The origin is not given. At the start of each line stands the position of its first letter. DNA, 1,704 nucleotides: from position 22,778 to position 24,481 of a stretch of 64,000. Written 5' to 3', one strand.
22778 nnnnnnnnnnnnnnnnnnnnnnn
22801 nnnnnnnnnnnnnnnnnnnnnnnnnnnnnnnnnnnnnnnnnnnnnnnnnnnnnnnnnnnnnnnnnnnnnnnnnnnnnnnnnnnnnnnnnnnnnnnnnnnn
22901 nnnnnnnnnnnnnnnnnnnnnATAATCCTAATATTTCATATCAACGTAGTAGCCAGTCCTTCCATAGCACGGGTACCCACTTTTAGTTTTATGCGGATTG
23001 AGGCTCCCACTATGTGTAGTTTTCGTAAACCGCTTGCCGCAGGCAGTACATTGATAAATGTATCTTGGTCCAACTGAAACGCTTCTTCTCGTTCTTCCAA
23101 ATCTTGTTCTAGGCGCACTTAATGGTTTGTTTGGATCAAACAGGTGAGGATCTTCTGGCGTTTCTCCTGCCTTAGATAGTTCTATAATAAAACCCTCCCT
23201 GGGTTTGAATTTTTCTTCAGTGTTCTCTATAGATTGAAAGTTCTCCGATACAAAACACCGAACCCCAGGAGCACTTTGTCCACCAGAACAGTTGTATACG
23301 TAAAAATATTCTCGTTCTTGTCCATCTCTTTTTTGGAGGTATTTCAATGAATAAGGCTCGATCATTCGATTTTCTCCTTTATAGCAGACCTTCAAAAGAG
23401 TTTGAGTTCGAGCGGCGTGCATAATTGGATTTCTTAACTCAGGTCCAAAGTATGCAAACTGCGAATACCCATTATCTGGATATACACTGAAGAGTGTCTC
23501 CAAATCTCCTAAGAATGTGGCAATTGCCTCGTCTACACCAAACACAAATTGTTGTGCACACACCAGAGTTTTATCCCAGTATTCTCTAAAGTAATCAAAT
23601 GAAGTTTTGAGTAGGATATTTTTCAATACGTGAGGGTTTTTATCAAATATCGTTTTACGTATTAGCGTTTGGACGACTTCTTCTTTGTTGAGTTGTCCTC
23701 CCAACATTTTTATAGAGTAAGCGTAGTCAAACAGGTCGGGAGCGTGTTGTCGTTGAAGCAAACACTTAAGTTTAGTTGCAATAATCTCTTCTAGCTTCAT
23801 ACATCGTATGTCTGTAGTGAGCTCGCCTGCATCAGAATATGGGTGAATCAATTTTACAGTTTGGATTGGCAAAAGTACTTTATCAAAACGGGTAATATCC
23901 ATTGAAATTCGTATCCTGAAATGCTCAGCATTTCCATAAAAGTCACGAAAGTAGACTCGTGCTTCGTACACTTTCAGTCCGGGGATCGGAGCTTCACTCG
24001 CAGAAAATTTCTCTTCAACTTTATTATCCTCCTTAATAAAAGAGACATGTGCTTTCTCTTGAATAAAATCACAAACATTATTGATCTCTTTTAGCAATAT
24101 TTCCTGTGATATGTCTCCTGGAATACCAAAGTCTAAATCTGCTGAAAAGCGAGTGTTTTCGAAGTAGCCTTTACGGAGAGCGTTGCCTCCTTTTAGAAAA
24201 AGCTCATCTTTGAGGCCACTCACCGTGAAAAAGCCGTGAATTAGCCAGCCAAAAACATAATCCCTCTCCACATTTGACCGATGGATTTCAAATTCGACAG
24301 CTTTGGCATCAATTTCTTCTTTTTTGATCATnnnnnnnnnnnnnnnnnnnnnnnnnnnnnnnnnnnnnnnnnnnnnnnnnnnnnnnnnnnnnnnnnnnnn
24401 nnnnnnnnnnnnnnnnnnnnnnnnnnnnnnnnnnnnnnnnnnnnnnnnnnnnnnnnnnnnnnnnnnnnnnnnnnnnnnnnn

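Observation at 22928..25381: Candidate defence islet: Pol-beta/AbiEii-like NTase fused to a WYL-like domain and zinc finger, with a divergent XRE regulator and a single-HKD PLD nuclease plus a 100-aa partner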

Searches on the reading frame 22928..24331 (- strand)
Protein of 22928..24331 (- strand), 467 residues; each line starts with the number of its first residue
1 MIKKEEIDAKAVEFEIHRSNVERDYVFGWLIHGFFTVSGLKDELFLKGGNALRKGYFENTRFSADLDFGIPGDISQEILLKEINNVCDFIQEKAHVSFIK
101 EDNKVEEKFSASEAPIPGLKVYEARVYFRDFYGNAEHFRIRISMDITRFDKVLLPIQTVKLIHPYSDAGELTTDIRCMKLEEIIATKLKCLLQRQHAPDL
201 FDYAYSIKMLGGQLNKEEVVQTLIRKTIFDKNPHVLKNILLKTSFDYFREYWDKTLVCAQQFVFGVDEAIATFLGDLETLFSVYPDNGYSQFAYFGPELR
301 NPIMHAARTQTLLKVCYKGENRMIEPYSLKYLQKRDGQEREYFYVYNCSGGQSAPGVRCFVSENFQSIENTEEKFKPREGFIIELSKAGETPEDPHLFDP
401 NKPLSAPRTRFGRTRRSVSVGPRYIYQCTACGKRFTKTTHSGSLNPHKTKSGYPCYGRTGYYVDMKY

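Call 3: search_protein_families(library=pfam, proteins=[window:22928-24331:-], max_evalue=1)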
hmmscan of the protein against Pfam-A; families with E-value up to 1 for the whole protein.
window:22928-24331:- (467 aa): 4 families
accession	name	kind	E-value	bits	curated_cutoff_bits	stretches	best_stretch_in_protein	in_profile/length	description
PF08843.17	AbiEii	-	4.9e-22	79.5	22.5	1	36-232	7-190/238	Nucleotidyl transferase AbiEii toxin, Type IV TA system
PF09723.15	Zn_ribbon_8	-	0.0066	16.9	34.4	1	422-439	2-19/41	Zinc ribbon domain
PF17283.8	Zn_ribbon_SprT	-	0.029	14.9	28.1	1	422-437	1-16/38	SprT-like zinc ribbon domain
PF23550.1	zf_Tbcl_Rhp7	-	0.17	11.9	27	1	427-455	6-30/39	DNA repair protein rhp7 treble clef domain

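Call 4: search_protein_families(library=padloc, proteins=[window:22928-24331:-], max_evalue=1)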
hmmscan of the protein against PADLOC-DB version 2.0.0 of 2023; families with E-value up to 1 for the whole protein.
window:22928-24331:- (467 aa): 26 families (the best 25 are shown)
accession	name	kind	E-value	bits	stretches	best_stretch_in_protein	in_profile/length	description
PDLC02304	AbiEii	-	1.8e-47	160.5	1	1-257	1-235/260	AbiEii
PDLC02317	AbiEii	-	5.1e-38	129.1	2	1-256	1-251/396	AbiEii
PDLC02294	AbiEii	-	1e-19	69.4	1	1-229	1-206/260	AbiEii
PDLC02323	AbiEii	-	2e-17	61.6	1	1-233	1-210/248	AbiEii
PDLC02305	AbiEii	-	7.2e-16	56.3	1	2-209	3-193/306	AbiEii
PDLC02318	AbiEii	-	1.5e-12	45.4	1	35-219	33-193/280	AbiEii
PDLC02307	AbiEii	-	1.9e-11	42.2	2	171-237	109-171/219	AbiEii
PDLC02303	AbiEii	-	2.5e-09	34.9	2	3-68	2-65/249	AbiEii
PDLC02292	AbiEii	-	5.3e-09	34.3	1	6-94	13-98/283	AbiEii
PDLC02328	AbiEii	-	1.4e-08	32.9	2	171-221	106-156/203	AbiEii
PDLC02297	AbiEii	-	1e-07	29.6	1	4-195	5-194/307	AbiEii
PDLC02288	AbiEii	-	1.7e-07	28.5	1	36-196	45-189/294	AbiEii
PDLC02289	AbiEii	-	2.2e-07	28.7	1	8-85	19-96/309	AbiEii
PDLC02296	AbiEii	-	4.2e-07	27.4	1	36-202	38-193/282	AbiEii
PDLC02290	AbiEii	-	9.1e-07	26.7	1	43-233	24-183/290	AbiEii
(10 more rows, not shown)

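Call 5: search_protein_families(library=ncbifam, proteins=[window:22928-24331:-], max_evalue=1)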
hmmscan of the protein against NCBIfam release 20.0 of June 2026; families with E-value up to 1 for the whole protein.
window:22928-24331:- (467 aa): 2 families
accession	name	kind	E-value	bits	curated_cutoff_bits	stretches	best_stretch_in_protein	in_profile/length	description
TIGR02605.1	CxxC_CxxC_SSSS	subfamily_domain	0.0067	16.5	31.3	1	422-438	2-18/52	FmdB family zinc ribbon protein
NF008470.0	PRK11365.1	equivalog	0.12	11.7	347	1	239-285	95-141/263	aliphatic sulfonate ABC transporter permease SsuC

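Call 6: find_homologous_proteins(query=window:22928-24331:-)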
Query window:22928-24331:- (467 aa): 1595 proteins with E <= 0.001 among 6237 candidates; the best 120 are listed.
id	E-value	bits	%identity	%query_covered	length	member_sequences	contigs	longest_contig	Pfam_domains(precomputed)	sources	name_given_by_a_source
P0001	0.0e+0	1089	100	100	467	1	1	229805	PF08843.18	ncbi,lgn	-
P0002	4.0e-263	891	80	100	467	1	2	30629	PF08843.18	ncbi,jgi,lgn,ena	-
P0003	4.7e-254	861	78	100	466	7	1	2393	PF08843.18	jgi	-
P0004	1.4e-253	860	77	100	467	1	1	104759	PF08843.18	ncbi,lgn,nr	ncbi:nucleotidyl transferase AbiEii/AbiGii toxin family protein [Patescibacteria group bacterium]|nr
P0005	5.0e-253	858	77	100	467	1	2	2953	PF08843.18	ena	-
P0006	6.3e-253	858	77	100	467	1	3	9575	PF08843.18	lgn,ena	-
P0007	1.9e-248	843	75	100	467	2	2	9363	PF08843.18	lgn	-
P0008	3.2e-248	842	77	100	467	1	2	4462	PF08843.18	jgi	jgi:predicted nucleotidyltransferase component of viral defense system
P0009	5.3e-244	828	74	100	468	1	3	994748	PF08843.18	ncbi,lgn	-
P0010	4.1e-242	822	74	100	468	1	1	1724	PF08843.18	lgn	-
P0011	4.8e-239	812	74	100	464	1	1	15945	PF08843.18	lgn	-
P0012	1.9e-238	810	74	100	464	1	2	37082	PF08843.18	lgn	-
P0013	1.5e-237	807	73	100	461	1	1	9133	PF08843.18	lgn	-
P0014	1.8e-237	807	73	100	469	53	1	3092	PF08843.18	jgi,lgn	jgi:predicted nucleotidyltransferase component of viral defense system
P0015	3.3e-236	803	72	100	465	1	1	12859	PF08843.18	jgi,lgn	jgi:predicted nucleotidyltransferase component of viral defense system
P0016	6.7e-236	802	72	100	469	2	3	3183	PF08843.18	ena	-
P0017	2.0e-234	797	72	100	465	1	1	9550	PF02892.22,PF08843.18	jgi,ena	-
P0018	1.1e-233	794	73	100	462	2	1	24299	PF08843.18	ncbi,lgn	ncbi:MAG: nucleotidyl transferase AbiEii/AbiGii toxin family protein [Candidatus Omnitrophota bacter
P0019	4.1e-233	792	71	100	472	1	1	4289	PF08843.18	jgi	jgi:predicted nucleotidyltransferase component of viral defense system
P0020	7.0e-233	792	71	100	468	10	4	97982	PF08843.18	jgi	jgi:predicted nucleotidyltransferase component of viral defense system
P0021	7.1e-233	792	72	100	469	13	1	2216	PF08843.18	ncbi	-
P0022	7.5e-233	792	72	100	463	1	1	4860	PF08843.18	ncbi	-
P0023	8.5e-233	791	72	100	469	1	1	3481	PF08843.18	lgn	-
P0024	1.4e-232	791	72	100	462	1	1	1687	PF08843.18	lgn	-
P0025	1.6e-232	790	72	100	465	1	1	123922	PF08843.18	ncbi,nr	ncbi:MAG: nucleotidyl transferase AbiEii/AbiGii toxin family protein [Candidatus Jorgensenbacteria b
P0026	7.4e-232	788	73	100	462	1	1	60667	PF08843.18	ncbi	-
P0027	8.9e-232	788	72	100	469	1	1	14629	PF08843.18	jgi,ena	-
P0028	1.0e-231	788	72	100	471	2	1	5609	PF08843.18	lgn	-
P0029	1.6e-231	787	70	100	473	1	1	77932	PF08843.18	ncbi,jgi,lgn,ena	ncbi:MAG: nucleotidyl transferase AbiEii/AbiGii toxin family protein [Candidatus Doudnabacteria bact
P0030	2.4e-231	787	73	100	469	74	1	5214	PF08843.18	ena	-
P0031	2.4e-231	787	72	100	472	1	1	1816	PF08843.18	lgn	-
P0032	9.8e-230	781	70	100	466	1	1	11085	PF08843.18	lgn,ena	-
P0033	1.1e-229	781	72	100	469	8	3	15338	PF08843.18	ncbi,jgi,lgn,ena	-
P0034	9.5e-229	778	70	100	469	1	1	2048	PF08843.18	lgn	-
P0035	1.0e-228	778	72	100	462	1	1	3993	PF08843.18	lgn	-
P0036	1.2e-228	778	71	100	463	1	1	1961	PF08843.18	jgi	-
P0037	2.0e-228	777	70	100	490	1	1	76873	PF08843.18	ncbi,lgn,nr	ncbi:MAG: nucleotidyl transferase AbiEii/AbiGii toxin family protein [Patescibacteria group bacteriu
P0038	2.1e-228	777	70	100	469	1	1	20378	PF08843.18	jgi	-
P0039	5.6e-228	775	71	100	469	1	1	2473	PF08843.18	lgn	-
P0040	8.6e-228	775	70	100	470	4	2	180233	PF08843.18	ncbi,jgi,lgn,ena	ncbi:MAG: nucleotidyl transferase AbiEii/AbiGii toxin family protein [bacterium]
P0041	1.1e-227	774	72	100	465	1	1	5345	PF08843.18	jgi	jgi:predicted nucleotidyltransferase component of viral defense system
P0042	1.3e-227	774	71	100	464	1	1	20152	PF08843.18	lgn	-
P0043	3.5e-227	773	71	100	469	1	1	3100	PF08843.18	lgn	-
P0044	3.9e-227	773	69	100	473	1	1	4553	PF08843.18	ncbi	-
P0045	7.1e-227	772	69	100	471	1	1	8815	PF08843.18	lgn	-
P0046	4.7e-226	769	71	100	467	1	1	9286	PF08843.18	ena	-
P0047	5.1e-226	769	70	100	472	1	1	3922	PF08843.18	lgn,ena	-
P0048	5.2e-226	769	70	100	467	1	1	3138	PF08843.18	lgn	-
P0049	1.4e-225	768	70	100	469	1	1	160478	PF08843.18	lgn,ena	-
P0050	2.3e-225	767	70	100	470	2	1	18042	PF08843.18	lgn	-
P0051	2.6e-225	767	69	100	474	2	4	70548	PF08843.18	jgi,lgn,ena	-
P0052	7.9e-225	765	69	100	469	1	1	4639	PF08843.18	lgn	-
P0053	2.3e-224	764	70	100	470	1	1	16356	PF08843.18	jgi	jgi:predicted nucleotidyltransferase component of viral defense system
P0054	3.1e-224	763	69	100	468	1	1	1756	PF08843.18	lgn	-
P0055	5.0e-224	762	70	100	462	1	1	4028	PF08843.18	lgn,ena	-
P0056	9.3e-224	762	70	100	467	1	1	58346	PF08843.18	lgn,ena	-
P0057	1.2e-223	761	69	100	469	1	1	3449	PF08843.18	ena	-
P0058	1.5e-223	761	71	100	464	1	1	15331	PF08843.18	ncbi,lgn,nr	ncbi:MAG: nucleotidyl transferase AbiEii/AbiGii toxin family protein [Candidatus Omnitrophica bacter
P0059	2.6e-223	760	68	100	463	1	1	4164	PF08843.18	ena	-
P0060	5.5e-223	759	69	100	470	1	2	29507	PF08843.18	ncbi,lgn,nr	ncbi:MAG: nucleotidyl transferase AbiEii/AbiGii toxin family protein [Candidatus Levybacteria bacter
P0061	7.6e-223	759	69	100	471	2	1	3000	PF08843.18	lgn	-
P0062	1.8e-222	757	69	100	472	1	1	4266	PF08843.18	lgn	-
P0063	1.8e-222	757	69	100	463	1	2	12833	PF08843.18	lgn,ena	-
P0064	4.7e-222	756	69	100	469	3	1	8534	PF08843.18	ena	-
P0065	9.3e-222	755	70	100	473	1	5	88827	PF08843.18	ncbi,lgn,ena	-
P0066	1.3e-221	754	69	100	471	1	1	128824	PF08843.18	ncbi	-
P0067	1.8e-221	754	69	100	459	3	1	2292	PF08843.18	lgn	-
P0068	2.1e-221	754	69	100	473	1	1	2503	PF08843.18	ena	-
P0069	7.1e-221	752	69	100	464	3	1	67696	PF08843.18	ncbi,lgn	-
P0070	7.7e-221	752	68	100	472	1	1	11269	PF08843.18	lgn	-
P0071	1.4e-220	751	68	100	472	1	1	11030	PF08843.18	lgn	-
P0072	2.3e-220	750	70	100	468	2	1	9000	PF08843.18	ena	-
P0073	2.3e-220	750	69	100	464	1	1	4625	PF08843.18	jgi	jgi:predicted nucleotidyltransferase component of viral defense system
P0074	3.1e-220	750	67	100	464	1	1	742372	PF08843.18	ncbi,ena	-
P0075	4.8e-220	749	70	100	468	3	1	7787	PF08843.18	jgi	jgi:predicted nucleotidyltransferase component of viral defense system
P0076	5.8e-220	749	69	100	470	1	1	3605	PF08843.18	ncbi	-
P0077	6.4e-220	749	68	100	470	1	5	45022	PF08843.18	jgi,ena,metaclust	jgi:predicted nucleotidyltransferase component of viral defense system|metaclust:\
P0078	8.1e-220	749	68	100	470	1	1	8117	PF08843.18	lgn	-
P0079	9.4e-220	748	67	99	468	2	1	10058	PF08843.18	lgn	-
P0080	9.5e-220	748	67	100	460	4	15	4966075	PF08843.18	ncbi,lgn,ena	ncbi:MAG: nucleotidyl transferase AbiEii/AbiGii toxin family protein [Syntrophobacteraceae bacterium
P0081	9.6e-220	748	68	100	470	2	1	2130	PF08843.18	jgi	-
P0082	1.9e-219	747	69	100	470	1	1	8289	PF08843.18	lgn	-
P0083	3.9e-219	746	69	100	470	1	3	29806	PF08843.18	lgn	-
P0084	1.5e-218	744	69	100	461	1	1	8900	PF08843.18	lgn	-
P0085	1.6e-218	744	69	100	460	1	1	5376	PF08843.18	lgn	-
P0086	2.7e-218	744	67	100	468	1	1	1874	PF08843.18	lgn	-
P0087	2.8e-218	743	67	100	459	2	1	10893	PF08843.18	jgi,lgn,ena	-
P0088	2.6e-217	740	69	100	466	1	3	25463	PF08843.18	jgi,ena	jgi:predicted nucleotidyltransferase component of viral defense system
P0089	2.6e-217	740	68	100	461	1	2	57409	PF08843.18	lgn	-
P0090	9.9e-217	738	68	100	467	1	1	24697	PF08843.18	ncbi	ncbi:MAG: nucleotidyl transferase AbiEii/AbiGii toxin family protein [Candidatus Paceibacterota bact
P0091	2.0e-216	737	67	100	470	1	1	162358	PF08843.18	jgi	jgi:predicted nucleotidyltransferase component of viral defense system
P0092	2.4e-216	737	66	100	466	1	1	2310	PF08843.18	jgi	jgi:predicted nucleotidyltransferase component of viral defense system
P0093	2.4e-216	737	67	100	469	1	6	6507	PF08843.18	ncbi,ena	-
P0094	3.4e-216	737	66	100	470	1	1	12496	PF08843.18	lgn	-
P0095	4.6e-216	736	67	100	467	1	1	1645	PF08843.18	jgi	jgi:predicted nucleotidyltransferase component of viral defense system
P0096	5.3e-216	736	66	100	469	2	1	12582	PF08843.18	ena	-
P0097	6.5e-216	736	66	100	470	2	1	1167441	PF08843.18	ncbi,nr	ncbi:MAG: nucleotidyl transferase AbiEii/AbiGii toxin family protein [Patescibacteria group bacteriu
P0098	1.0e-215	735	68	97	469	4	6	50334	PF08843.18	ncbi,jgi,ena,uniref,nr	ncbi:hypothetical protein A2331_00050 [Candidatus Falkowbacteria bacterium RIFOXYB2_FULL_34_18]|unir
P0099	1.1e-215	735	67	100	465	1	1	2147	PF08843.18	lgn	-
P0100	2.1e-215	734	68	100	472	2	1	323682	PF08843.18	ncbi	ncbi:MAG: nucleotidyl transferase AbiEii/AbiGii toxin family protein [Patescibacteria group bacteriu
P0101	3.1e-215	733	67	100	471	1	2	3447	PF08843.18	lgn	-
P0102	3.7e-215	733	68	100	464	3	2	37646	PF08843.18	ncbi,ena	-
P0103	4.4e-215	733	66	100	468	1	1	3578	PF08843.18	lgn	-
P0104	6.7e-215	732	68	100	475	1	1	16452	PF08843.18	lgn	-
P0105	1.1e-214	732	68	100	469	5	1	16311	PF08843.18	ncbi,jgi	ncbi:MAG: hypothetical protein RL641_528 [Candidatus Parcubacteria bacterium]|jgi:predicted nucleoti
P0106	1.6e-214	731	66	100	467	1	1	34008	PF08843.18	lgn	-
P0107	3.3e-214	730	68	100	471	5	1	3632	PF08843.18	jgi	-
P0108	7.0e-214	729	67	100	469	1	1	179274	PF08843.18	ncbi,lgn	-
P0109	1.1e-213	728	66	100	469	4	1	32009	PF08843.18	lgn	-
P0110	1.1e-213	728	66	100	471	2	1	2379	PF08843.18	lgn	-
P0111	1.3e-213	728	67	100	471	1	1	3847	PF08843.18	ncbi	-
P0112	2.2e-213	727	67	100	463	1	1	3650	PF08843.18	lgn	-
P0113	2.8e-213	727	66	100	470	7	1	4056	PF08843.18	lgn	-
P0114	3.2e-213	727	67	100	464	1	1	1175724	PF08843.18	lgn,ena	-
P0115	3.4e-213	727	68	100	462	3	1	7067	PF08843.18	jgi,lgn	jgi:predicted nucleotidyltransferase component of viral defense system/DNA-directed RNA polymerase s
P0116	3.5e-213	727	67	100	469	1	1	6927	PF08843.18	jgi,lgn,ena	-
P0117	4.1e-213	726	66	100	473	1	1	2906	PF08843.18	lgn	-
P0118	9.7e-213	725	68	100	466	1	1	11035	PF08843.18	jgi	jgi:predicted nucleotidyltransferase component of viral defense system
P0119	1.0e-212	725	66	100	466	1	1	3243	PF08843.18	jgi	jgi:predicted nucleotidyltransferase component of viral defense system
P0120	1.0e-212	725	67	97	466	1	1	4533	PF08843.18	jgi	-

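Call 10: find_related_loci(query=A1, collection=genome_contigs, flank=6000)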
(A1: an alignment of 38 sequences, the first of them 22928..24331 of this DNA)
Query A1 (467 aa) in genome_contigs; peptide patterns used: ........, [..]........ (x = any residue, [..] = any of these).
106 stretches matched a pattern; 60 encode a relative of the query (tblastn E <= 1e-3); 59 distinct loci.
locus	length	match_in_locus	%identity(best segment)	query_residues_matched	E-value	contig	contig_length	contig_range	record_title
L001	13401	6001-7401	77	1-467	0e+0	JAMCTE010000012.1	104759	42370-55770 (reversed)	MAG: Patescibacteria group bacterium isolate FK_Sedi_A_Bin.181 NODE_247_length_104759_cov_3.62568, whole genome shotgun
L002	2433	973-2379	74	1-467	0e+0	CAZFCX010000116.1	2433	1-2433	MAG TPA_asm: uncultured Bdellovibrionales bacterium isolate SRP239243_co1_144 genome assembly, contig: NODE_75043_length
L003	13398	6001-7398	73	1-467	0e+0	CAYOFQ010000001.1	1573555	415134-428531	MAG TPA_asm: uncultured Gammaproteobacteria bacterium isolate SRP342105_co1_162 genome assembly, contig: NODE_1_length_1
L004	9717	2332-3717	73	1-467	0e+0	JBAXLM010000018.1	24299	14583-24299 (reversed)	MAG: Candidatus Omnitrophota bacterium isolate ELA427 MAG427_18, whole genome shotgun sequence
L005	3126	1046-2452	72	1-467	0e+0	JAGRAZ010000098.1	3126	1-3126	MAG: Bdellovibrionales bacterium isolate HKST-UBA31 NODE_98_length_3126_cov_3.900951, whole genome shotgun sequence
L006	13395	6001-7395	72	1-467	0e+0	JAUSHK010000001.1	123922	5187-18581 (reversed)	MAG: Candidatus Jorgensenbacteria bacterium isolate E14_metabat.bin.188 E14_k141_47283, whole genome shotgun sequence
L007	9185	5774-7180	72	1-467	0e+0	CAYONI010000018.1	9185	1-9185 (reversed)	MAG TPA_asm: uncultured Methanosarcinales archaeon isolate SRP191223_co1_272 genome assembly, contig: NODE_9186_length_9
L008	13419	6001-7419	70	1-467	0e+0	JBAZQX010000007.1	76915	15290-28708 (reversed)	MAG: Candidatus Doudnabacteria bacterium isolate SO_2017_SWC_9 scaffold_361_c1_LP-4_2017, whole genome shotgun sequence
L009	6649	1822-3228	72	1-467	0e+0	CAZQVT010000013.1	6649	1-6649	MAG TPA_asm: uncultured Candidatus Saccharibacteria bacterium isolate SRP285395_co1_397 genome assembly, contig: NODE_20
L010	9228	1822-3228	72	1-467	0e+0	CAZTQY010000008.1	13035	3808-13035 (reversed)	MAG TPA_asm: uncultured Candidatus Saccharibacteria bacterium isolate SRP285395_co2_142 genome assembly, contig: NODE_74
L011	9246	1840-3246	72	1-467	0e+0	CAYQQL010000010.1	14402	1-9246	MAG TPA_asm: uncultured Candidatus Saccharibacteria bacterium isolate SRP286056_co3_38 genome assembly, contig: NODE_450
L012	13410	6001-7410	70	1-467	0e+0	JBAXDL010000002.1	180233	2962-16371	MAG: bacterium isolate ELA218 MAG218_2, whole genome shotgun sequence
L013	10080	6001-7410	70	1-467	0e+0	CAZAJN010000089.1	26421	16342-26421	MAG TPA_asm: uncultured Bdellovibrionales bacterium isolate binchicken_co169_45 genome assembly, contig: k99_216509, who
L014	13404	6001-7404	71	1-467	0e+0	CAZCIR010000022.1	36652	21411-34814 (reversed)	MAG TPA_asm: uncultured Pirellulales bacterium isolate binchicken_co34_225 genome assembly, contig: NODE_1591_length_366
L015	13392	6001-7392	71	1-467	0e+0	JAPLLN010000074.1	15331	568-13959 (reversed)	MAG: Candidatus Omnitrophota bacterium isolate LacPavin_0419_WC70S_MAG_47_9 LacPavin_0419_WC70S_scaffold_94558, whole ge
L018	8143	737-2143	69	1-467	0e+0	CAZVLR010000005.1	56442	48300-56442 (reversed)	MAG TPA_asm: uncultured Candidatus Saccharibacteria bacterium isolate SRP062349_co2_192 genome assembly, contig: NODE_33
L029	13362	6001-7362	68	16-467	0e+0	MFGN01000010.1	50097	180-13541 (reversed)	MAG: Candidatus Falkowbacteria bacterium RIFOXYD12_FULL_34_57 rifoxyd3_full_scaffold_175, whole genome shotgun sequence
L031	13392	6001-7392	66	1-467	0e+0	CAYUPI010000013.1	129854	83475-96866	MAG TPA_asm: uncultured Verrucomicrobiota bacterium isolate binchicken_co185_233 genome assembly, contig: NODE_173_lengt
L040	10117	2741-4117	62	1-453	0e+0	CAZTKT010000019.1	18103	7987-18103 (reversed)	MAG TPA_asm: uncultured Candidatus Saccharibacteria bacterium isolate binchicken_co264_14 genome assembly, contig: NODE_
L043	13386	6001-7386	60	1-466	0e+0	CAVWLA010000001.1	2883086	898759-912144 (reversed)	MAG: uncultured Acidobacteriota bacterium isolate MFD09368.bin.1.23 genome assembly, contig: contig_13842, whole genome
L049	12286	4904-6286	50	1-457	4e-154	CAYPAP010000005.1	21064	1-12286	MAG TPA_asm: uncultured Gammaproteobacteria bacterium isolate SRP241326_co2_355 genome assembly, contig: NODE_3559_lengt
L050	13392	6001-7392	51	1-457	1e-153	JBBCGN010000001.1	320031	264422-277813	MAG: bacterium isolate CoA_maxb_bin.114 s10849.ctg010871l, whole genome shotgun sequence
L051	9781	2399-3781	51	1-457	3e-149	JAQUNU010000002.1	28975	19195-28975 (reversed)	MAG: Candidatus Portnoybacteria bacterium isolate STD1_185 NODE_3299_length_28975_cov_3.391015_Sandtown_D1, whole genome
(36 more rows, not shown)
